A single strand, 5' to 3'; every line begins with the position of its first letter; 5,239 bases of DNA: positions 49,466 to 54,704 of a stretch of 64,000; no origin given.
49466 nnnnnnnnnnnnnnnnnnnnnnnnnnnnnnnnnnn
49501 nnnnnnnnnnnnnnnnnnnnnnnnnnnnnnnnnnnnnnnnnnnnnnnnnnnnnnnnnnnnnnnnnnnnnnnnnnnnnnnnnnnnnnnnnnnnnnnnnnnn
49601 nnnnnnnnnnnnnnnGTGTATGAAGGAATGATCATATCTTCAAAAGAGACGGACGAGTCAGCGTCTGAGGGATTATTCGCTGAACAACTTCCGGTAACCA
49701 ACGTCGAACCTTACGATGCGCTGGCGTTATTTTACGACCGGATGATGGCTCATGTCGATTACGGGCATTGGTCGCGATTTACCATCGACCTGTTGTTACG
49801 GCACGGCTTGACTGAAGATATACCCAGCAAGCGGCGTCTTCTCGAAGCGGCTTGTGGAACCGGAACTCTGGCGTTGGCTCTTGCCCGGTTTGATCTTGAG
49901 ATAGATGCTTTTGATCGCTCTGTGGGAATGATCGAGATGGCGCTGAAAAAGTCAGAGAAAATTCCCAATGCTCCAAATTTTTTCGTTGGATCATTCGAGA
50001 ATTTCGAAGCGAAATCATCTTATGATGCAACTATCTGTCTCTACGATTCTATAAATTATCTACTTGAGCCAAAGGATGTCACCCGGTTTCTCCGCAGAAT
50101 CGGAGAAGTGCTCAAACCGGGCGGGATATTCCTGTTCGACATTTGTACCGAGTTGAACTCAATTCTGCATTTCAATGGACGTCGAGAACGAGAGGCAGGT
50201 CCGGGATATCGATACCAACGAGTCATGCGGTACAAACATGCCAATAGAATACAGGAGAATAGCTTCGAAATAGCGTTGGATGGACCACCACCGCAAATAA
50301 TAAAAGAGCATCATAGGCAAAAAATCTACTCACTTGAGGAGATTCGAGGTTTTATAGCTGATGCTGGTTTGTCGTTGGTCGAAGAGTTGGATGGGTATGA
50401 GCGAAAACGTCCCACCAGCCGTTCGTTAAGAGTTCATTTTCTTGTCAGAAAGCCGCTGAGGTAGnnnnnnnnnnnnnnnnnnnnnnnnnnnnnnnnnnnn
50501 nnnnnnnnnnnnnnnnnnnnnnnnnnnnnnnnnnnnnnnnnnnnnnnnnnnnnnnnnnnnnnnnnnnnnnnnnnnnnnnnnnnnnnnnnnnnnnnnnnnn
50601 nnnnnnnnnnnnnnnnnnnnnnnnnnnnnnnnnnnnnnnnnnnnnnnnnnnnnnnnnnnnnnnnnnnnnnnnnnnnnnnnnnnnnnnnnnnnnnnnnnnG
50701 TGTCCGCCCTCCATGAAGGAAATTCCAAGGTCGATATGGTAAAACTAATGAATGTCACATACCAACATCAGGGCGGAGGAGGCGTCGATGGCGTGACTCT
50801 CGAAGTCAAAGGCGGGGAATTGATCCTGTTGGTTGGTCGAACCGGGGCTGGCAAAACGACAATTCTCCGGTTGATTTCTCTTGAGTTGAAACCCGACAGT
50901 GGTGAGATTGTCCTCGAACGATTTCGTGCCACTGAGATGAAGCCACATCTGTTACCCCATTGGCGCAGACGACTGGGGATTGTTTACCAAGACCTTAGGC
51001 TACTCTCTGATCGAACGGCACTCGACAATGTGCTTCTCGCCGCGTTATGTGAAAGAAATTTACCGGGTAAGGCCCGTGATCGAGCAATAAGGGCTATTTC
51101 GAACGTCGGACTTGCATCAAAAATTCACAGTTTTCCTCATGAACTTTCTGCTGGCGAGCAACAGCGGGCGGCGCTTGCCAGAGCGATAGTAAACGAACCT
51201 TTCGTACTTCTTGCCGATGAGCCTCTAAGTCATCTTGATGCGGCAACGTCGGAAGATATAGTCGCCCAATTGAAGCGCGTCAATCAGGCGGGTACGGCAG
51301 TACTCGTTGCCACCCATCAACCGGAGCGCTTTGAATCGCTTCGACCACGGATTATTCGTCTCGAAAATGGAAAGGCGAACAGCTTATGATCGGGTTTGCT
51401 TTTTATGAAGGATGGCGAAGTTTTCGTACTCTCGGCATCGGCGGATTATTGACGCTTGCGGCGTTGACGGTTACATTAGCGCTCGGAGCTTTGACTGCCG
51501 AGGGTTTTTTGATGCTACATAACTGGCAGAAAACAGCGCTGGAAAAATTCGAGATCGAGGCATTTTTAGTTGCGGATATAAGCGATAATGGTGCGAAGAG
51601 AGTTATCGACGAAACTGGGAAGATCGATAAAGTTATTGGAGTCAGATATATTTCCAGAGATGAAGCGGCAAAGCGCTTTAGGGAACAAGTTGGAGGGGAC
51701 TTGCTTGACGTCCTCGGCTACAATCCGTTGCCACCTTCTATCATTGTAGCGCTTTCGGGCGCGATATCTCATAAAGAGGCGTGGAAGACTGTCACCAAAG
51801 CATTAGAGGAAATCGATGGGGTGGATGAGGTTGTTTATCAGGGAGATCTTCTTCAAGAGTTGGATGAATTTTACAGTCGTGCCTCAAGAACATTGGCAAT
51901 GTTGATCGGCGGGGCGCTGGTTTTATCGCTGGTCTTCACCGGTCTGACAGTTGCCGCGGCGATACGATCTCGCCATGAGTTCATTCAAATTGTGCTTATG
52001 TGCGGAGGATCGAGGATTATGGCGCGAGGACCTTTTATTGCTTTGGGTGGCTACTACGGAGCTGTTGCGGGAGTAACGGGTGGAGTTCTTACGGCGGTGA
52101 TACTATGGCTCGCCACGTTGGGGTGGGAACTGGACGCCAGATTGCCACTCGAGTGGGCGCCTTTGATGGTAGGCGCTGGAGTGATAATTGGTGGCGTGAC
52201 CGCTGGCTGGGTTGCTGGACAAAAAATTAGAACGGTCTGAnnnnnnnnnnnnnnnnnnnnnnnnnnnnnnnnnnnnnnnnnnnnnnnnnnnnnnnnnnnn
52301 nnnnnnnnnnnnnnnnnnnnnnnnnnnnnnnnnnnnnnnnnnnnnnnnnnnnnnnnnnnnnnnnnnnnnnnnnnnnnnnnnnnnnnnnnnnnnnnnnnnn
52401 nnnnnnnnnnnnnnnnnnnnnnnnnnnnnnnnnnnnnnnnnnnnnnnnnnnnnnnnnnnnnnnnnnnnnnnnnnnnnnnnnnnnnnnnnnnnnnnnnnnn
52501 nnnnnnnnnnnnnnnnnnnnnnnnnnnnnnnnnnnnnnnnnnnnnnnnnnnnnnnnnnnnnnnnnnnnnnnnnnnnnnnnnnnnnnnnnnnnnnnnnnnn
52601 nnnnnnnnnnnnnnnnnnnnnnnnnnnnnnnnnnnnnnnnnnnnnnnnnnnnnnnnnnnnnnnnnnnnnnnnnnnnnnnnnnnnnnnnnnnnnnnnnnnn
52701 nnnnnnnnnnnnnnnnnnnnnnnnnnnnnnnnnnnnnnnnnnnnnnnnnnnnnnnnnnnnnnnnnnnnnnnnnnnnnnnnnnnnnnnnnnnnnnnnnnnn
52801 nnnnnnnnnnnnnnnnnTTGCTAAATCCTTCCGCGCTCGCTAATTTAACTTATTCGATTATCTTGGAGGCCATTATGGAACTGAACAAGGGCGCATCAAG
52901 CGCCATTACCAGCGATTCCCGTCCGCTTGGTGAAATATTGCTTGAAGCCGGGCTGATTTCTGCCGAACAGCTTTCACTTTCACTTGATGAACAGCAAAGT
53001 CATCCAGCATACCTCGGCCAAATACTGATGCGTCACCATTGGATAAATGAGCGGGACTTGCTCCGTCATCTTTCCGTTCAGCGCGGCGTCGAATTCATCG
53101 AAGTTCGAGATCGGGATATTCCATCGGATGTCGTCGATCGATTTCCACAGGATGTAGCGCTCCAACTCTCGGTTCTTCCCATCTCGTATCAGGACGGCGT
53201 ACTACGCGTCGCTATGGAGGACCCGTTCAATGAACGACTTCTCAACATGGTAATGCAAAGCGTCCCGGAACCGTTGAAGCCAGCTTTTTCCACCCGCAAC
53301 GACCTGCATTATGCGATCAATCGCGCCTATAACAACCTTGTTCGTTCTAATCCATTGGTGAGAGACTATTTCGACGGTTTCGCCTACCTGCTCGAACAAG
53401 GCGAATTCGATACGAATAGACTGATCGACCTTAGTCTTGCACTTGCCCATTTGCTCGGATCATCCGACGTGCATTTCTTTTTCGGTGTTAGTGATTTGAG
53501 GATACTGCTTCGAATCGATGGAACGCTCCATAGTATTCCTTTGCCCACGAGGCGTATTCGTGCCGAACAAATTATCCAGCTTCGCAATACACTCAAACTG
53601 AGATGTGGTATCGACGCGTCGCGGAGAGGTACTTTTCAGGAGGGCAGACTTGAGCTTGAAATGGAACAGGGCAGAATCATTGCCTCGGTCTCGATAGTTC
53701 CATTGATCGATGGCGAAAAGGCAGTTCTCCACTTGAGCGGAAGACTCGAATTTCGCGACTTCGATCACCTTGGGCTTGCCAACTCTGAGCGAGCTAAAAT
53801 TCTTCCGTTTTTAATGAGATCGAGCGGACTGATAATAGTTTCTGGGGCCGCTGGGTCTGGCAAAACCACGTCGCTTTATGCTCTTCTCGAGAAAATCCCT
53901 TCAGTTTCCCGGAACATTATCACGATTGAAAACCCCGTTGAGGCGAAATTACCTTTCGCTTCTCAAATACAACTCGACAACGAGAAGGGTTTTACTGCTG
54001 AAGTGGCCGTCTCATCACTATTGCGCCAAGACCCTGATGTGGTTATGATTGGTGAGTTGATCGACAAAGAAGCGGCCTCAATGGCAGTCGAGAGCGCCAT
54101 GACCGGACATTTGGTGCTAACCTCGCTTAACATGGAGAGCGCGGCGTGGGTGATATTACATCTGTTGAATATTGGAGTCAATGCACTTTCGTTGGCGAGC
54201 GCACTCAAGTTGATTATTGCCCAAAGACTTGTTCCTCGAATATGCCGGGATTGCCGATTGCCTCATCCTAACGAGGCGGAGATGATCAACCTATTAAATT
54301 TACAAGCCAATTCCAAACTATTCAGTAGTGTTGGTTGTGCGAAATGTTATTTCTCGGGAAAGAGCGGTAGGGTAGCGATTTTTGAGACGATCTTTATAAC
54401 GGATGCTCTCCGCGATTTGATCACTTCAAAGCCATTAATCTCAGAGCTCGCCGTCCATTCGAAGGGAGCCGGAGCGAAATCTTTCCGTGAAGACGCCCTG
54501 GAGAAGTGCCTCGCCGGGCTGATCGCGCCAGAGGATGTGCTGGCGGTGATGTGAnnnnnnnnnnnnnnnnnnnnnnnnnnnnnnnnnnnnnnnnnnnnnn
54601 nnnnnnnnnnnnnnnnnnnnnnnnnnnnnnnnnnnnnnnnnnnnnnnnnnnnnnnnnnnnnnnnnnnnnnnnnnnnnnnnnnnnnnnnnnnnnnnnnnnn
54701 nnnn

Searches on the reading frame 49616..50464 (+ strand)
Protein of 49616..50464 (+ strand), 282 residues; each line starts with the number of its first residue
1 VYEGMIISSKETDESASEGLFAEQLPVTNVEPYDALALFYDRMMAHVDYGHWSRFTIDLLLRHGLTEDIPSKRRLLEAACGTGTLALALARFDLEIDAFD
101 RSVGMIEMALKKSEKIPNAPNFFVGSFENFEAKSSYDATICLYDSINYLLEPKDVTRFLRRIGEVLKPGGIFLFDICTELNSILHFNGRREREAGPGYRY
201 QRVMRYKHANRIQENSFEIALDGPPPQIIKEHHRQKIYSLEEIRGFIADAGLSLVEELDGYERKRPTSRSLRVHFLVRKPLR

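Call 74: search_protein_families(library=pfam, proteins=[window:49616-50464:+], max_evalue=0.00001)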
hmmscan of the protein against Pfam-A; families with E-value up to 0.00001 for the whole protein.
window:49616-50464:+ (282 aa): 5 families
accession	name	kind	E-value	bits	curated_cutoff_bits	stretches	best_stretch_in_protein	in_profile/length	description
PF13649.12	Methyltransf_25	-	4e-15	56.7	27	1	76-170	2-97/97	Methyltransferase domain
PF08241.18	Methyltransf_11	-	6.8e-12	46.3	21.2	1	76-174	1-95/95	Methyltransferase domain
PF08242.18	Methyltransf_12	-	6e-11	43.4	30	1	76-172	1-98/98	Methyltransferase domain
PF13489.12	Methyltransf_23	-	8.3e-11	42.3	27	1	57-218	10-151/164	Methyltransferase domain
PF13847.12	Methyltransf_31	-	8.5e-09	35.7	27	1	72-178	4-113/145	Methyltransferase domain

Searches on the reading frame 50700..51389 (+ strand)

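Call 74: search_protein_families(library=pfam, proteins=[window:50700-51389:+], max_evalue=0.00001)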
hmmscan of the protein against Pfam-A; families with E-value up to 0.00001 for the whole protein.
window:50700-51389:+ (229 aa): 1 family
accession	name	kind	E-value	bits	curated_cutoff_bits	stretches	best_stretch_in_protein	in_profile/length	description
PF00005.33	ABC_tran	-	1.4e-30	107.1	25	1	30-176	2-136/137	ABC transporter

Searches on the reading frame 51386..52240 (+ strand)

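Call 74: search_protein_families(library=pfam, proteins=[window:51386-52240:+], max_evalue=0.00001)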
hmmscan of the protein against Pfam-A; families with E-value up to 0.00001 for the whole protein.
window:51386-52240:+ (284 aa): 1 family
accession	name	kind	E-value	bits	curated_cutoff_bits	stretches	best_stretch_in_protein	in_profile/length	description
PF18075.7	FtsX_ECD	-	3.1e-14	53.8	23.5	1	56-149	2-96/96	FtsX extracellular domain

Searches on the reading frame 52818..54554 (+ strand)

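Call 74: search_protein_families(library=pfam, proteins=[window:52818-54554:+], max_evalue=0.00001)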
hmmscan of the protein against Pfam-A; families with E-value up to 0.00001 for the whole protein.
window:52818-54554:+ (578 aa): 2 families
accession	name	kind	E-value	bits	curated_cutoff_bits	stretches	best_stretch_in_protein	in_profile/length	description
PF00437.27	T2SSE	-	2.2e-80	270.6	24.9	1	200-574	9-368/370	Type II/IV secretion system protein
PF05157.20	MshEN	-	4e-14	52.8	23.1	1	90-173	2-86/90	MshEN domain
